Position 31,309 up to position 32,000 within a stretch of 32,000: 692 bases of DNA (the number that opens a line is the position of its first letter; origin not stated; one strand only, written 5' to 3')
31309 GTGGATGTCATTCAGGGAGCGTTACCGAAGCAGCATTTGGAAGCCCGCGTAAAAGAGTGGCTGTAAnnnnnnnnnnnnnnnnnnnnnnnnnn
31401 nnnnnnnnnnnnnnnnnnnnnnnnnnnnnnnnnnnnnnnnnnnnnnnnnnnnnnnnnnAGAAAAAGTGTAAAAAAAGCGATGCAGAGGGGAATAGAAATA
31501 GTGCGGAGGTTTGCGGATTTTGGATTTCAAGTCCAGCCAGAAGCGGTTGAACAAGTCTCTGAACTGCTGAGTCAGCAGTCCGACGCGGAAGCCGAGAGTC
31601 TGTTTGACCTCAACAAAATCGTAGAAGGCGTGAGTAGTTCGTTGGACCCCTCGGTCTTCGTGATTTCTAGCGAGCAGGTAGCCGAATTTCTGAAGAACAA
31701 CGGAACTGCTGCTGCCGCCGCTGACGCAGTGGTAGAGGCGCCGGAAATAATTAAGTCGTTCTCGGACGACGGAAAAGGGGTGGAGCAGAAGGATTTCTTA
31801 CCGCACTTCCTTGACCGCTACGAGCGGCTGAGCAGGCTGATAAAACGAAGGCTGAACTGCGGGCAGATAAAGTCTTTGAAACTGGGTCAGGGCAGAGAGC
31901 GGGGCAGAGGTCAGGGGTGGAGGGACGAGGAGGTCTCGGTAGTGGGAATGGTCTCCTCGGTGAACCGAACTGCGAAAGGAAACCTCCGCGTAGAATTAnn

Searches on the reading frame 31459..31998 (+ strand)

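Call 6: search_protein_families(library=pfam, proteins=[window:31459-31998:+])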
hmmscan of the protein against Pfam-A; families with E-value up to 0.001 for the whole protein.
window:31459-31998:+ (180 aa): 0 families

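Call 49: search_protein_families(library=ncbifam, proteins=[window:31459-31998:+], max_evalue=0.00001)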
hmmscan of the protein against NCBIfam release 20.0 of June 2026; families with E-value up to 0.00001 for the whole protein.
window:31459-31998:+ (180 aa): 3 families
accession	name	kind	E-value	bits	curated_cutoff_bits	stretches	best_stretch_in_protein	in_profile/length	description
NF003118.0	PRK04036.1-3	equivalog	1.4e-17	63.9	445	1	9-180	3-160/481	DNA-directed DNA polymerase II small subunit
NF003120.0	PRK04036.1-5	equivalog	4e-11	42.1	671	1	109-175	158-215/547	DNA-directed DNA polymerase II small subunit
NF003116.0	PRK04036.1-1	equivalog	6.9e-07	28.3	425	1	79-180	117-209/530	DNA-directed DNA polymerase II small subunit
